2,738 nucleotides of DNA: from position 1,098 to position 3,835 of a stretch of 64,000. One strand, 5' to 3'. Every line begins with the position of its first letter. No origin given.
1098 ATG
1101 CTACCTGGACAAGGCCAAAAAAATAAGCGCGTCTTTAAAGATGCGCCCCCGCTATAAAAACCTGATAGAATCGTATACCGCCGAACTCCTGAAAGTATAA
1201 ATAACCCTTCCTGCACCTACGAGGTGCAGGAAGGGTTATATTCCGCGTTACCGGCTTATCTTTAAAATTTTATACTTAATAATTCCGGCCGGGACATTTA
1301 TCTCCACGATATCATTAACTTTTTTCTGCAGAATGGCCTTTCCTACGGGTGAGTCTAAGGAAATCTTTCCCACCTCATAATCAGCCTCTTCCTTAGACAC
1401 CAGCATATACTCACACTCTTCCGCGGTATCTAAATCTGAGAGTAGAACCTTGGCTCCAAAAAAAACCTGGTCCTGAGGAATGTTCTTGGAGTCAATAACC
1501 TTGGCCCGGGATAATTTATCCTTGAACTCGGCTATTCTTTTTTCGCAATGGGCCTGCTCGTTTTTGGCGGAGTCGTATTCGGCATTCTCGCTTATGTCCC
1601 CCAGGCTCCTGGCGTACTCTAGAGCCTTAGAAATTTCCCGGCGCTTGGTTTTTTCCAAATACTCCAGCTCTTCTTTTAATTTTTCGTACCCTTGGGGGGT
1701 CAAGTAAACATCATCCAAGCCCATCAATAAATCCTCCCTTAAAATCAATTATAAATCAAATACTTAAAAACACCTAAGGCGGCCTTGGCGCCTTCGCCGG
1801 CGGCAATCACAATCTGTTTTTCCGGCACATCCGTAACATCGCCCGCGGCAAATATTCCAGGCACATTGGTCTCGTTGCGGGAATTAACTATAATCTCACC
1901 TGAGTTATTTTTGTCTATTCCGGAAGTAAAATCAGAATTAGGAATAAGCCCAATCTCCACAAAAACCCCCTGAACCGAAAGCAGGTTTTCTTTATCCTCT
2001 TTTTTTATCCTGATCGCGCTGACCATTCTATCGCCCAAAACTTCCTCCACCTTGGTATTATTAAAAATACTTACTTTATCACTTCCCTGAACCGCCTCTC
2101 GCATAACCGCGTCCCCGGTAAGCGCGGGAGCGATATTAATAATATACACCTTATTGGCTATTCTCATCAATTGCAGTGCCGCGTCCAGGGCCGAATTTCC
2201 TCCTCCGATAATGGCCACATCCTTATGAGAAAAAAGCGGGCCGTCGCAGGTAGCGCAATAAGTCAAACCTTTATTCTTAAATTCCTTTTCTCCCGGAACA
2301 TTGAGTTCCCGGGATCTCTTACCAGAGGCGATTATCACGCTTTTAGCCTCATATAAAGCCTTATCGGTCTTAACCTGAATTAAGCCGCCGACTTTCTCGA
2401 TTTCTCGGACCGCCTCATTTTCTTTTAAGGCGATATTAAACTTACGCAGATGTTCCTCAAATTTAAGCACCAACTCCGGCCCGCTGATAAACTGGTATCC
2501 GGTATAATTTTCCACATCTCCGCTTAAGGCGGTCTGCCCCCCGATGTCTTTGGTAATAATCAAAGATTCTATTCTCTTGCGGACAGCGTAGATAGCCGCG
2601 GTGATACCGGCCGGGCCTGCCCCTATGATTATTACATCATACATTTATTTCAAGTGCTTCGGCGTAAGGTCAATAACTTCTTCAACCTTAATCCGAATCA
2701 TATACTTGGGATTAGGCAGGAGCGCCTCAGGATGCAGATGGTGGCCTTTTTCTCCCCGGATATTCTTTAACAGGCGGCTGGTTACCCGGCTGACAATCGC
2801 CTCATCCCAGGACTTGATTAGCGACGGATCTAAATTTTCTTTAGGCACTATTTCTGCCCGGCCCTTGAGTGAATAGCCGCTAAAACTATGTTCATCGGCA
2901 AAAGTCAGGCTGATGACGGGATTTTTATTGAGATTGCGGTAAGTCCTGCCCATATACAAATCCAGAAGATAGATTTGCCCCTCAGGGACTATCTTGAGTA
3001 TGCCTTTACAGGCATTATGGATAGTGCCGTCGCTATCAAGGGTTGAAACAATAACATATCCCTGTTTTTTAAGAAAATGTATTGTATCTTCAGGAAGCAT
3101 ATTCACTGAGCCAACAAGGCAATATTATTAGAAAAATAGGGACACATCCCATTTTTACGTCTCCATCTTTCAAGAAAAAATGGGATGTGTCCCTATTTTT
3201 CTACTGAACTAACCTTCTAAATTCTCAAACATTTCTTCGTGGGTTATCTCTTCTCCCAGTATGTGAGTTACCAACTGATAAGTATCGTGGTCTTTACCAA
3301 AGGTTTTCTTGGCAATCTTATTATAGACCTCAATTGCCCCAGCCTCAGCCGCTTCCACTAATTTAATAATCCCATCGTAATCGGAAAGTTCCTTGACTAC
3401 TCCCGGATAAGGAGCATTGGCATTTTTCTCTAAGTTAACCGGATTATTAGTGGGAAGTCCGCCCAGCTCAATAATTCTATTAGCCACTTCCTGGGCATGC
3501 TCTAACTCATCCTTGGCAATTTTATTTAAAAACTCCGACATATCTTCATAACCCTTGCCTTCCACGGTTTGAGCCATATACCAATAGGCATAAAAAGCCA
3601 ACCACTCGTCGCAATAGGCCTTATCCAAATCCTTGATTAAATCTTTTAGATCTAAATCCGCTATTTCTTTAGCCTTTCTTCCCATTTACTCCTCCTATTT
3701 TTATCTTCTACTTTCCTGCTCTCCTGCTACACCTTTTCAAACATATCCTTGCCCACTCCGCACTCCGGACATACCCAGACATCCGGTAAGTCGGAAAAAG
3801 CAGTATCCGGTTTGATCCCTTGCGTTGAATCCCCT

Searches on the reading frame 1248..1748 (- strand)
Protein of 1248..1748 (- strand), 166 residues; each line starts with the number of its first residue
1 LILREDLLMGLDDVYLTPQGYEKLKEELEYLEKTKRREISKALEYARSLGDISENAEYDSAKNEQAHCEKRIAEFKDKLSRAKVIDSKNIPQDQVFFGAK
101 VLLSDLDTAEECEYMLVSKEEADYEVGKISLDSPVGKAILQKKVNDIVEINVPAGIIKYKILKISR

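Call 81: search_protein_families(library=pfam, proteins=[window:1248-1748:-], max_evalue=0.0001)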
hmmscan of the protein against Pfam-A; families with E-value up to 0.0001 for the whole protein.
window:1248-1748:- (166 aa): 2 families
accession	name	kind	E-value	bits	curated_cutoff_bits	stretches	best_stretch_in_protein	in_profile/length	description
PF03449.20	GreA_GreB_N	-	6.6e-28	97.2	24.5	1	14-84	1-71/71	Transcription elongation factor, N-terminal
PF01272.25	GreA_GreB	-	2.4e-26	92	26.9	1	91-165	2-76/77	Transcription elongation factor, GreA/GreB, C-term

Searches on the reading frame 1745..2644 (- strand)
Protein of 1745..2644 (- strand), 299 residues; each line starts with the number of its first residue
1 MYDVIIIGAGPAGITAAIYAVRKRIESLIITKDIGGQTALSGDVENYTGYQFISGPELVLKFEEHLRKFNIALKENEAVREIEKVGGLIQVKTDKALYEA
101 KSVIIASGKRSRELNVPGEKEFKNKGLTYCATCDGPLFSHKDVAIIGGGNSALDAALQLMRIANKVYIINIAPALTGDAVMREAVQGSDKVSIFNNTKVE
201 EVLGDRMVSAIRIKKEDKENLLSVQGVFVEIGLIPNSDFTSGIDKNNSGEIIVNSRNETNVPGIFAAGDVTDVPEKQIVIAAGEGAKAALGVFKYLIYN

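Call 81: search_protein_families(library=pfam, proteins=[window:1745-2644:-], max_evalue=0.0001)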
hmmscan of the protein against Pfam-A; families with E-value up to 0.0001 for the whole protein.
window:1745-2644:- (299 aa): 10 families
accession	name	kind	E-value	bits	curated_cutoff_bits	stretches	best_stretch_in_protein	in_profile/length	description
PF07992.20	Pyr_redox_2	-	1.9e-43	149.4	26.1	1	2-284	1-290/291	Pyridine nucleotide-disulphide oxidoreductase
PF13738.12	Pyr_redox_3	-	1.2e-31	110.6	30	1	52-268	77-305/305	Pyridine nucleotide-disulphide oxidoreductase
PF03486.20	HI0933_like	-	6.3e-11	42.6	50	0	3-33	2-32/244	HI0933-like protein Rossmann domain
PF00890.30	FAD_binding_2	-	1.3e-10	41.5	20.4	0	3-41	1-41/414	FAD binding domain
PF00070.33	Pyr_redox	-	3.8e-10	40.6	22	1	143-214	2-80/82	Pyridine nucleotide-disulphide oxidoreductase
PF12831.13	FAD_oxidored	-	1.2e-08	35.1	27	0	3-39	1-39/416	FAD dependent oxidoreductase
PF01134.28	GIDA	-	7.2e-08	32.3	22.1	0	3-35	1-33/391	Glucose inhibited division protein A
PF01946.23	Thi4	-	4.9e-07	29.7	26.2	0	3-42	19-61/235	Thi4 family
PF13450.12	NAD_binding_8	-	1.9e-05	25.3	21.9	0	6-67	1-62/68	NAD(P)-binding Rossmann-like domain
PF01266.30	DAO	-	2.9e-05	24.2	27.9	0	3-38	1-39/353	FAD dependent oxidoreductase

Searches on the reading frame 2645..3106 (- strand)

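Call 81: search_protein_families(library=pfam, proteins=[window:2645-3106:-], max_evalue=0.0001)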
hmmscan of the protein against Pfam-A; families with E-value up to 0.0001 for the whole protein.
window:2645-3106:- (153 aa): 2 families
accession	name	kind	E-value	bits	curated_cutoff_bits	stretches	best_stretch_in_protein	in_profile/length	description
PF01243.27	PNPOx_N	-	7.2e-13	49.4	28.1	1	10-119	7-98/120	Pyridoxamine 5'-phosphate oxidase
PF04289.18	DUF447_N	-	1.6e-05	25.3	24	1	18-111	3-94/114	Protein of unknown function (DUF447) N-terminal domain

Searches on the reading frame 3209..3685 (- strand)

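Call 81: search_protein_families(library=pfam, proteins=[window:3209-3685:-], max_evalue=0.0001)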
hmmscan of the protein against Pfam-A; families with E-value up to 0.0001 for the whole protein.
window:3209-3685:- (158 aa): 3 families
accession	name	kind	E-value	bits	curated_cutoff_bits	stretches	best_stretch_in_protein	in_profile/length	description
PF00210.30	Ferritin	-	3.8e-24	85.7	24.5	1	18-155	2-134/142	Ferritin-like domain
PF02915.23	Rubrerythrin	-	1.3e-11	45.4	22.8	1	20-156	3-136/137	Rubrerythrin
PF03232.19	COQ7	-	3.3e-05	24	23.5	0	104-156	4-55/169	Ubiquinone biosynthesis protein COQ7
